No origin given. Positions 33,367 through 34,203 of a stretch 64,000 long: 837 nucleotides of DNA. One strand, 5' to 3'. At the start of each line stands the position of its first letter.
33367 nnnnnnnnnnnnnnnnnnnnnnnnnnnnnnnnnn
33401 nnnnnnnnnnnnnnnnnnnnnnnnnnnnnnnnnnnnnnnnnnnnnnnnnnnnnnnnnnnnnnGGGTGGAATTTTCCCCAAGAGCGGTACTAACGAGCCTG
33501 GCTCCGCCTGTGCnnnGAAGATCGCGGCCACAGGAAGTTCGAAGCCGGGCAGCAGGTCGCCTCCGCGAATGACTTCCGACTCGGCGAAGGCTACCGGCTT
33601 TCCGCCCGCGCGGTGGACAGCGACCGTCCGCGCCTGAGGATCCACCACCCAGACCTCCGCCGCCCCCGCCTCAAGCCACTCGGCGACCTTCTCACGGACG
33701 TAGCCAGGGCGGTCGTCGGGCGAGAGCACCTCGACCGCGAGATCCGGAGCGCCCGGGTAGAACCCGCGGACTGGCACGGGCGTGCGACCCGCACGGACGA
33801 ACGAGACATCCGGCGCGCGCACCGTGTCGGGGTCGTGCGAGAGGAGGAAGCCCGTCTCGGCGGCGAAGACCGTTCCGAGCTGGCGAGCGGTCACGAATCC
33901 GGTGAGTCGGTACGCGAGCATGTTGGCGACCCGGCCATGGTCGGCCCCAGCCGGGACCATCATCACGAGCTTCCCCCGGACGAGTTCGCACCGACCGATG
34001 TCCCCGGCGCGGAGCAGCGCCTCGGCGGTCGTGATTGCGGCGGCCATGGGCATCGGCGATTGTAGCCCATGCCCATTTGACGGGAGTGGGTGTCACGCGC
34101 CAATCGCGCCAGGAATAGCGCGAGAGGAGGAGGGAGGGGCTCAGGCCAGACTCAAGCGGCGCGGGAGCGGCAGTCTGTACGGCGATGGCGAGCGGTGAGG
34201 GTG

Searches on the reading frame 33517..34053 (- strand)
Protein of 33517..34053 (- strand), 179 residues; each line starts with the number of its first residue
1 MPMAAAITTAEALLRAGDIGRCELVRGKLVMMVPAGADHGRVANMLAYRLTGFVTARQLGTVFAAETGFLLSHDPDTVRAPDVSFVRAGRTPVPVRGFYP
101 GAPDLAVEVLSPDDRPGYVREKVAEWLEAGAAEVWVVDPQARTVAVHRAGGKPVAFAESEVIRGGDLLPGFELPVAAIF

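Call 6: search_protein_families(library=pfam, proteins=[window:33517-34053:-], max_evalue=0.01)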
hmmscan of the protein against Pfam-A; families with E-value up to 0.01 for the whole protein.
seq(179 aa): 1 family
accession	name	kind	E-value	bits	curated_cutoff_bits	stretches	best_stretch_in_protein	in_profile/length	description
PF05685.18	Uma2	-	1.4e-34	119.5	27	1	17-176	10-172/172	Putative restriction endonuclease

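Call 8: find_homologous_proteins(query=window:33517-34053:-, max_evalue=1e-10)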
Query seq(179 aa) (179 aa): 7320 proteins with E <= 1e-10 among 8000 candidates; the best 120 are listed.
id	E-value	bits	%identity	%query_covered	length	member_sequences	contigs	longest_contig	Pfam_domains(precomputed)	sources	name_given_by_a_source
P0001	3.1e-111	387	100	100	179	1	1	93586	PF05685.19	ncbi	-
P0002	5.4e-81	289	76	99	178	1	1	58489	PF05685.19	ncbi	-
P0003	1.7e-78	281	74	99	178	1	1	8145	PF05685.19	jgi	jgi:Uma2 family endonuclease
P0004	2.0e-77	277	75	99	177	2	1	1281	PF05685.19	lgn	-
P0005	1.3e-74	268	72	99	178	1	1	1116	PF05685.19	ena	-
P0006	4.4e-74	266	71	99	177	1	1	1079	PF05685.19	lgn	-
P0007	1.7e-73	264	70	99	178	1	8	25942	PF05685.19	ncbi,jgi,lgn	-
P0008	2.1e-73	264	70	99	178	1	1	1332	PF05685.19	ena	-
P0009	3.8e-73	263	71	99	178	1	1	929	PF05685.19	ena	-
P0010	5.9e-73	263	69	99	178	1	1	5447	PF05685.19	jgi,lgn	jgi:Uma2 family endonuclease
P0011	9.9e-73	262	71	97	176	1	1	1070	PF05685.19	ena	-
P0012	1.5e-72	261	69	99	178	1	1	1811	PF05685.19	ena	-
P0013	3.0e-72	260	70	97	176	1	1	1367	PF05685.19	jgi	jgi:Uma2 family endonuclease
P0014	3.0e-72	260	70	97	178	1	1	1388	PF05685.19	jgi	jgi:Uma2 family endonuclease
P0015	3.1e-72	260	69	99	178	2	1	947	PF05685.19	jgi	jgi:Uma2 family endonuclease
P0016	7.6e-72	259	68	99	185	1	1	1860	PF05685.19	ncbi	-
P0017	1.1e-71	258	68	97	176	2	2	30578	PF05685.19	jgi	-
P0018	1.7e-71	258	68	97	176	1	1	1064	PF05685.19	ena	-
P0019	1.8e-71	258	68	97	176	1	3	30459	PF05685.19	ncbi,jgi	ncbi:MAG: Uma2 family endonuclease [Planctomycetota bacterium]|jgi:Uma2 family endonuclease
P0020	2.8e-71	257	69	99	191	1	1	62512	PF05685.19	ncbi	-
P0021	4.4e-71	256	68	99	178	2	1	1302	PF05685.19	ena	-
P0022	4.9e-71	256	67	99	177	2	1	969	PF05685.19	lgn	-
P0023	5.2e-71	256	70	97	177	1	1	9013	PF05685.19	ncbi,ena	-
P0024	7.1e-71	256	67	97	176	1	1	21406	PF05685.19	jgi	jgi:Uma2 family endonuclease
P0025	7.5e-71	256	70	97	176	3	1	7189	PF05685.19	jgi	jgi:Uma2 family endonuclease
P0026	7.8e-71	256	70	97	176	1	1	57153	PF05685.19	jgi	-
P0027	1.2e-70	255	67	97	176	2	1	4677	PF05685.19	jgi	-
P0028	1.7e-70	255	68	99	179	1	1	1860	PF05685.19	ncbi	-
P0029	2.0e-70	254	68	99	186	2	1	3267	PF05685.19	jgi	jgi:Uma2 family endonuclease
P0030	2.4e-70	254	66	97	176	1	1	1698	PF05685.19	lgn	-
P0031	2.6e-70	254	68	97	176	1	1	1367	PF05685.19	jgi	jgi:Uma2 family endonuclease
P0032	2.7e-70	254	67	97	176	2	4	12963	PF05685.19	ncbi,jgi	ncbi:MAG: Uma2 family endonuclease [Planctomycetota bacterium]|jgi:Uma2 family endonuclease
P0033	2.8e-70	254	68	97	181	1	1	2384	PF05685.19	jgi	jgi:Uma2 family endonuclease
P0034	3.0e-70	254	68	97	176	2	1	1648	PF05685.19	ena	-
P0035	3.1e-70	254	68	97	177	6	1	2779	PF05685.19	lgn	-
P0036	4.5e-70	253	67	99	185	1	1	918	PF05685.19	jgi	jgi:Uma2 family endonuclease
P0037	4.8e-70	253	68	97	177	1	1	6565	PF05685.19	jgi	-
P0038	6.5e-70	253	69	99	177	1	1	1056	PF05685.19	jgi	jgi:Uma2 family endonuclease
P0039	6.6e-70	253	70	97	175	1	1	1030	PF05685.19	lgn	-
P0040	8.1e-70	252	69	97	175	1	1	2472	PF05685.19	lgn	-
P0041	8.8e-70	252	68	97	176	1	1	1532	PF05685.19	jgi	jgi:Uma2 family endonuclease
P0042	9.4e-70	252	68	97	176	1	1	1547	PF05685.19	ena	-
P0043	9.9e-70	252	69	87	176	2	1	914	PF05685.19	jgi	-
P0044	1.4e-69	252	68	97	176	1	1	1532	PF05685.19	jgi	-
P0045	1.7e-69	251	66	97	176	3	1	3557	PF05685.19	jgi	jgi:Uma2 family endonuclease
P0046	2.0e-69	251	66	99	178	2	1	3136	PF05685.19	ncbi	-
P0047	2.1e-69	251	67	97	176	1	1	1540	PF05685.19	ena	-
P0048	2.3e-69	251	66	97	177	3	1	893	PF05685.19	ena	-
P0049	2.4e-69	251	68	99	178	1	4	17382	PF05685.19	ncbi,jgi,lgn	ncbi:MAG: Uma2 family endonuclease [Planctomycetota bacterium]|jgi:Uma2 family endonuclease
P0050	2.4e-69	251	68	97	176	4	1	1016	PF05685.19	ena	-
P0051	3.0e-69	250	68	97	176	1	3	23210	PF05685.19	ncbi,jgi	ncbi:MAG: Uma2 family endonuclease [Planctomycetota bacterium]|jgi:Uma2 family endonuclease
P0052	3.1e-69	250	67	99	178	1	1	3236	PF05685.19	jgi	jgi:Uma2 family endonuclease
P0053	3.7e-69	250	68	99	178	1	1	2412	PF05685.19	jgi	jgi:Uma2 family endonuclease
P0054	3.8e-69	250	67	99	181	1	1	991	PF05685.19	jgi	jgi:Uma2 family endonuclease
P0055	4.2e-69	250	68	99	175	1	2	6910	PF05685.19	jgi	jgi:Uma2 family endonuclease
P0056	4.5e-69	250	67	99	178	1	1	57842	PF05685.19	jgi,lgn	-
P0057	4.5e-69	250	68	99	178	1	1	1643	PF05685.19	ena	-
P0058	4.5e-69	250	66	97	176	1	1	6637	PF05685.19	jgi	-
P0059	4.6e-69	250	67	99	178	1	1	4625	PF05685.19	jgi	jgi:Uma2 family endonuclease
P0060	5.4e-69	250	67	97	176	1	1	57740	PF05685.19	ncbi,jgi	ncbi:MAG: Uma2 family endonuclease [Planctomycetota bacterium]|jgi:Uma2 family endonuclease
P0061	5.4e-69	250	68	99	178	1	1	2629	PF05685.19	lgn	-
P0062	6.5e-69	249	67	99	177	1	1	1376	PF05685.19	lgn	-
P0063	8.2e-69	249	69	97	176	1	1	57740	PF05685.19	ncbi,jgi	ncbi:MAG: Uma2 family endonuclease [Planctomycetota bacterium]|jgi:Uma2 family endonuclease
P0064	9.7e-69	249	67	97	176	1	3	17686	PF05685.19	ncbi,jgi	ncbi:MAG: Uma2 family endonuclease [Planctomycetota bacterium]|jgi:Uma2 family endonuclease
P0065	1.1e-68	249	67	97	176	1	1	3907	PF05685.19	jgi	-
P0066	1.2e-68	248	64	97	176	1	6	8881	PF05685.19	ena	-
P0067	1.4e-68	248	66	99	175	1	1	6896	PF05685.19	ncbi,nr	ncbi:MAG TPA: Uma2 family endonuclease [Planctomycetota bacterium]|nr:Uma2 family endonuclease [Plan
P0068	1.4e-68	248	67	99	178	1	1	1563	PF05685.19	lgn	-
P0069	1.7e-68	248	68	97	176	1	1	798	PF05685.19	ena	-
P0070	1.7e-68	248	64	97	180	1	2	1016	PF05685.19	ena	-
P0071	1.7e-68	248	66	97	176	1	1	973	PF05685.19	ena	-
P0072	2.1e-68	248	69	97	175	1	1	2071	PF05685.19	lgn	-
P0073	2.2e-68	248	67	99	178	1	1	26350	PF05685.19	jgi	-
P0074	2.3e-68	248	67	97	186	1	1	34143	PF05685.19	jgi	-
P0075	2.8e-68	247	65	97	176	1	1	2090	PF05685.19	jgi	-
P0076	3.1e-68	247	69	97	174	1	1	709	PF05685.19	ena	-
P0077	3.2e-68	247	66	97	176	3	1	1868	PF05685.19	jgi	-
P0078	3.4e-68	247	67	99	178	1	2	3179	PF05685.19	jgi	jgi:Uma2 family endonuclease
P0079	3.6e-68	247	64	97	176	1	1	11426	PF05685.19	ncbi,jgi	ncbi:MAG: Uma2 family endonuclease [Planctomycetota bacterium]|jgi:Uma2 family endonuclease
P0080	3.7e-68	247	69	97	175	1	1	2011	PF05685.19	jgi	jgi:Uma2 family endonuclease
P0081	3.9e-68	247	67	99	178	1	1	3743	PF05685.19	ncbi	ncbi:MAG: Uma2 family endonuclease [Planctomycetota bacterium]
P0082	4.3e-68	247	66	99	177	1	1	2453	PF05685.19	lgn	-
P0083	4.6e-68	247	66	99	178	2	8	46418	PF05685.19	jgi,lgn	-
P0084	5.7e-68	246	69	99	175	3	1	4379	PF05685.19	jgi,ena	-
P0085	6.1e-68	246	67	97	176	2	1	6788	PF05685.19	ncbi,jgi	ncbi:MAG: Uma2 family endonuclease [Planctomycetota bacterium]|jgi:Uma2 family endonuclease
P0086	6.2e-68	246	66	97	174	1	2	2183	PF05685.19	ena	-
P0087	6.4e-68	246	67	97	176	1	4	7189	PF05685.19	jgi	jgi:Uma2 family endonuclease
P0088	7.2e-68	246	68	99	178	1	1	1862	PF05685.19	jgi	jgi:Uma2 family endonuclease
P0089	8.2e-68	246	67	99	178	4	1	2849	PF05685.19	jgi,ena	-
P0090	8.5e-68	246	65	97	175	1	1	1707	PF05685.19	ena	-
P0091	1.0e-67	245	66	97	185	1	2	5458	PF05685.19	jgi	jgi:Uma2 family endonuclease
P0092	1.1e-67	245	66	97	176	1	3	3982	PF05685.19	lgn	-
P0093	1.1e-67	245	64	97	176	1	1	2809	PF05685.19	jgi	-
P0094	1.1e-67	245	67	99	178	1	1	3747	PF05685.19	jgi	jgi:Uma2 family endonuclease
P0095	1.2e-67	245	66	99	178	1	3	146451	PF05685.19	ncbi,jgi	ncbi:MAG: Uma2 family endonuclease [Planctomycetota bacterium]|jgi:Uma2 family endonuclease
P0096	1.2e-67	245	67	99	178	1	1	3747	PF05685.19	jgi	jgi:Uma2 family endonuclease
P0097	1.3e-67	245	64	99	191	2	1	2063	PF05685.19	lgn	-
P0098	2.0e-67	244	67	97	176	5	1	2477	PF05685.19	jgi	-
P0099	2.3e-67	244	66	99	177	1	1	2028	PF05685.19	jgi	jgi:Uma2 family endonuclease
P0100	2.3e-67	244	64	97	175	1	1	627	PF05685.19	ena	-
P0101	2.5e-67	244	67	97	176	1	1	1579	PF05685.19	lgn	-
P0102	2.5e-67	244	67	99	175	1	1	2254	PF05685.19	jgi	jgi:Uma2 family endonuclease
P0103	2.6e-67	244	66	99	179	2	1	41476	PF05685.19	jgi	jgi:Uma2 family endonuclease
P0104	2.9e-67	244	66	99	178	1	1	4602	PF05685.19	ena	-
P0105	3.1e-67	244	65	99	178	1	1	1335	PF05685.19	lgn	-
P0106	3.8e-67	244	64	99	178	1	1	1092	PF05685.19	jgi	jgi:Uma2 family endonuclease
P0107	4.0e-67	244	67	97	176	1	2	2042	PF05685.19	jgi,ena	-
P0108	4.2e-67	243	66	99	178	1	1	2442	PF05685.19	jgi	jgi:Uma2 family endonuclease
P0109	4.7e-67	243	66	99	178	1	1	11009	PF05685.19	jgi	jgi:Uma2 family endonuclease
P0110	5.6e-67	243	66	97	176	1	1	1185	PF05685.19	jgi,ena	-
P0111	6.2e-67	243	65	97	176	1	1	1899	PF05685.19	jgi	jgi:Uma2 family endonuclease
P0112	6.6e-67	243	64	99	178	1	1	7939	PF05685.19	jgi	-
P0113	7.4e-67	243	67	97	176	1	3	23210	PF05685.19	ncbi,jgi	ncbi:MAG: Uma2 family endonuclease [Planctomycetota bacterium]|jgi:Uma2 family endonuclease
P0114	8.0e-67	243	66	99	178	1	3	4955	PF05685.19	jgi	jgi:Uma2 family endonuclease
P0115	8.2e-67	243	66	97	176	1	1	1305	PF05685.19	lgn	-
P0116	8.3e-67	243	65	97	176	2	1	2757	PF05685.19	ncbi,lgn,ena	-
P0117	9.1e-67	242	67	99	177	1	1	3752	PF05685.19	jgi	jgi:Uma2 family endonuclease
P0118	1.1e-66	242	66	99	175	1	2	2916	PF05685.19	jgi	jgi:Uma2 family endonuclease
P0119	1.2e-66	242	66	99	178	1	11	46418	PF05685.19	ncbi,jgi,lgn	-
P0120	1.2e-66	242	64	99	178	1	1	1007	PF05685.19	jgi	-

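Call 10: find_encoding_contigs(protein=P0001, flank=3000, max_places=3)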
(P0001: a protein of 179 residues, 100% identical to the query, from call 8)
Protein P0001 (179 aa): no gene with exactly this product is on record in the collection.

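Call 11: find_encoding_contigs(protein=P0002, flank=6000, max_places=3)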
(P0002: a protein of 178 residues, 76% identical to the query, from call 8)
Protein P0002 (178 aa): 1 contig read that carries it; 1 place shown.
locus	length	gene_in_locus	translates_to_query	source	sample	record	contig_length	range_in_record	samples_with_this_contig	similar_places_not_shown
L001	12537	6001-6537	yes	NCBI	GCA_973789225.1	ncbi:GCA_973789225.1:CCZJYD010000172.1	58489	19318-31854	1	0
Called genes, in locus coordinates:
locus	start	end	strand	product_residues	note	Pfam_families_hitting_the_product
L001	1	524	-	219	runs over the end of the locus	-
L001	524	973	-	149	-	PF01555:N6_N4_Mtase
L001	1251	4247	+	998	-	PF00176:SNF2-rel_dom, PF04851:ResIII (weak), PF00271:Helicase_C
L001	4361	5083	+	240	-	PF20772:TACO1_YebC_N, PF01709:Transcrip_reg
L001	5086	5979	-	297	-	-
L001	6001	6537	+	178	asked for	PF05685:Uma2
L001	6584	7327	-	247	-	PF03741:TerC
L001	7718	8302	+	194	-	-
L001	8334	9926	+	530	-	PF00691:OmpA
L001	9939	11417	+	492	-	PF07992:Pyr_redox_2 (weak), PF00070:Pyr_redox (faint), PF01266:DAO (weak), PF01593:Amino_oxidase, PF13450:NAD_binding_8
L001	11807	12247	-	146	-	PF02566:OsmC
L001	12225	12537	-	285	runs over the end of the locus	PF00903:Glyoxalase, PF13669:Glyoxalase_4 (faint), PF18029:Glyoxalase_6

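Call 28: find_related_loci(query=A2, collection=genome_contigs, flank=4000)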
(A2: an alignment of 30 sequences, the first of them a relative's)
Query A2 (179 aa) in genome_contigs; peptide patterns used: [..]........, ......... (x = any residue, [..] = any of these).
600 stretches matched a pattern (row limit reached: there are more); 594 encode a relative of the query (tblastn E <= 1e-3); the best 80 are kept; 80 distinct loci.
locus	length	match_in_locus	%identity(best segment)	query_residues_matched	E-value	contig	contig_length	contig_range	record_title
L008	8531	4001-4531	70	3-179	8e-78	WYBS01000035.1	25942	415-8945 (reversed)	MAG: Planctomycetaceae bacterium isolate PLA2 k127_44196, whole genome shotgun sequence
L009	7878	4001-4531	58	3-179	1e-60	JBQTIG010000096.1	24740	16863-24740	MAG: Planctomycetaceae bacterium isolate SAR44 c_000000282661, whole genome shotgun sequence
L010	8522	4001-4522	56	7-179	9e-60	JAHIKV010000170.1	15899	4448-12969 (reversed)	MAG: Planctomycetota bacterium isolate KR13_N1.mb.7 KR13_N1.mb.7_k141_126837, whole genome shotgun sequence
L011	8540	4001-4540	56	1-179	3e-59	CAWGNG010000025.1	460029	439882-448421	MAG: uncultured Planctomycetaceae bacterium isolate MFD01112.bin.1.69 genome assembly, contig: contig_4554, whole genome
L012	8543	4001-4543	57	2-179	4e-59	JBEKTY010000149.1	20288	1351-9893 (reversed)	MAG: Thermoguttaceae bacterium isolate SPRUCE 569 SPRUCE_569_149, whole genome shotgun sequence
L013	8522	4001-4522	56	7-179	2e-57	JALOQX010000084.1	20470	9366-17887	MAG: Pirellulaceae bacterium isolate Prado166 scaffold_2950, whole genome shotgun sequence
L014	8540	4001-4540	55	1-179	1e-57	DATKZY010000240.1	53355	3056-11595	MAG TPA_asm: Planctomycetota bacterium isolate SMAG_U14257 k141_3161340, whole genome shotgun sequence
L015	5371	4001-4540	54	1-179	2e-56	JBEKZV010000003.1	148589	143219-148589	MAG: Thermoguttaceae bacterium isolate SPRUCE 78 SPRUCE_78_3, whole genome shotgun sequence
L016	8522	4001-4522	56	7-179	2e-56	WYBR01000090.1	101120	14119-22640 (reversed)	MAG: Vicinamibacteraceae bacterium isolate PLA1 k127_404391, whole genome shotgun sequence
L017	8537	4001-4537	54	1-179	2e-56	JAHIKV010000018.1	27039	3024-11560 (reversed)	MAG: Planctomycetota bacterium isolate KR13_N1.mb.7 KR13_N1.mb.7_k141_9680, whole genome shotgun sequence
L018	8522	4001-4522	53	7-179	2e-56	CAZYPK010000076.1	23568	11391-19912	MAG TPA_asm: uncultured Phycisphaeraceae bacterium isolate SRP344714_co2_493 genome assembly, contig: NODE_5498_length_2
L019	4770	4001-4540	52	1-179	6e-56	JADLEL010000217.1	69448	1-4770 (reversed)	MAG: Pirellulales bacterium isolate SJ322 c_000001854763, whole genome shotgun sequence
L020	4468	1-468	63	25-179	6e-56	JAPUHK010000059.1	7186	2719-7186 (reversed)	MAG: Planctomycetota bacterium isolate KW1-S05_81 KW1-S05_81_cg59, whole genome shotgun sequence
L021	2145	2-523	53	7-179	5e-55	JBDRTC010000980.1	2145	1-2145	MAG: Planctomycetota bacterium isolate MEGAHIT-group-3.47 k141_532077, whole genome shotgun sequence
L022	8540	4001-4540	48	1-179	2e-54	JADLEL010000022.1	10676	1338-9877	MAG: Pirellulales bacterium isolate SJ322 c_000000153689, whole genome shotgun sequence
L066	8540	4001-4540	49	3-179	2e-46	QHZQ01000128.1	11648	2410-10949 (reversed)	MAG: Acidobacteria bacterium isolate gp11 AA57 14_1009_16_40cm_scaffold_14926_curated, whole genome shotgun sequence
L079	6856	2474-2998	47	7-179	6e-45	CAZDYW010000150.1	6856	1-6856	MAG TPA_asm: uncultured Anaerolineales bacterium isolate binchicken_co15_170 genome assembly, contig: NODE_9933_length_6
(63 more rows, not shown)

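Call 33: find_encoding_contigs(protein=P0003, flank=3000, max_places=2)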
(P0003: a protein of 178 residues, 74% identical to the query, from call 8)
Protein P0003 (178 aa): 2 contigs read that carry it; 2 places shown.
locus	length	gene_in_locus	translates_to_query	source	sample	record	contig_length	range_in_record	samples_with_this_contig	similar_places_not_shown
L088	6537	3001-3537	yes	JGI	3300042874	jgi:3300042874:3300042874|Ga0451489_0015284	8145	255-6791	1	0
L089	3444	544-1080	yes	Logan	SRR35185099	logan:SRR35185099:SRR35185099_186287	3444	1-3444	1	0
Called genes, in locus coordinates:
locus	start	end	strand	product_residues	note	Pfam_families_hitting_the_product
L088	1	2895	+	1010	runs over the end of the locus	PF04434:SWIM (weak), PF04851:ResIII (weak), PF00176:SNF2-rel_dom, PF00271:Helicase_C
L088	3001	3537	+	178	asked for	PF05685:Uma2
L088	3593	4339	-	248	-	-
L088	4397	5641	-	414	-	PF13173:AAA_14, PF13635:DUF4143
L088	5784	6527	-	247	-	PF03741:TerC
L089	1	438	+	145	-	?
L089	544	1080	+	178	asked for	PF05685:Uma2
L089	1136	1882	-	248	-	-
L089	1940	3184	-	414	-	PF13173:AAA_14, PF13635:DUF4143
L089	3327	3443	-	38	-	?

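Call 34: find_encoding_contigs(protein=P0020, flank=3000, max_places=2)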
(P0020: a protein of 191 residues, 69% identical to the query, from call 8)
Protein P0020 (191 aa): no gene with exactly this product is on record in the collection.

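Call 39: list_cluster_members(proteins=[P0001, P0121])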
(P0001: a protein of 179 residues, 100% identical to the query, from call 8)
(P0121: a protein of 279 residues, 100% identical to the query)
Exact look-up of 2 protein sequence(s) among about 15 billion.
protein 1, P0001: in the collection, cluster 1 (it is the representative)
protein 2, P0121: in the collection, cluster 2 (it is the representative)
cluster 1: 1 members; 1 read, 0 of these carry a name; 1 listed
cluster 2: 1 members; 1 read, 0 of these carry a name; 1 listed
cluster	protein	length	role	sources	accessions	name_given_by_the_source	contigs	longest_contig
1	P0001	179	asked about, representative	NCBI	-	-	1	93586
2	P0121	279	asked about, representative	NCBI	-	-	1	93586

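Call 58: search_solved_structures(query=window:33517-34047:-, max_evalue=0.001)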
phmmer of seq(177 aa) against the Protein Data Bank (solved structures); distinct sequences matched with E-value up to 0.001: 4.
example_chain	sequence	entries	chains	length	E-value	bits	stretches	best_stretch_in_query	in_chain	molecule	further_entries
9y1l_A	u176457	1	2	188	1.2e-19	74.1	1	19-177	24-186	Putative restriction endonuclease domain-containing protein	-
1wdj_A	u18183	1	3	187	1e-14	58.1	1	27-173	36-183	hypothetical protein TT1808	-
6okh_A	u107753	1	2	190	1.5e-13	54.3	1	20-177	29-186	Uncharacterized protein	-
3ot2_A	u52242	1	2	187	1.8e-06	31.3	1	20-158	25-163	Uncharacterized protein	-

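Call 59: search_protein_families(library=padloc, proteins=[window:33517-34047:-], max_evalue=0.01)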
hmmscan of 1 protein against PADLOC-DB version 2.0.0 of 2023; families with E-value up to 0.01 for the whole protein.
seq(177 aa): 4 families
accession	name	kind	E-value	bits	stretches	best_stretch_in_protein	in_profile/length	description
PDLC04833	PDC-S03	-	1.2e-17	62.1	1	18-146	38-170/207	-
PDLC04832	PDC-S03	-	2.1e-15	55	1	18-177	23-186/188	-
PDLC04835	PDC-S03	-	2e-08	32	1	8-139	12-148/207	-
PDLC04834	PDC-S03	-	6.8e-05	20.7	1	18-142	23-145/184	-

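Call 60: search_protein_families(library=ncbifam, proteins=[window:33517-34047:-], max_evalue=0.01)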
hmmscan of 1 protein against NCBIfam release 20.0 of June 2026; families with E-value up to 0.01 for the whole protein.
seq(177 aa): 0 families
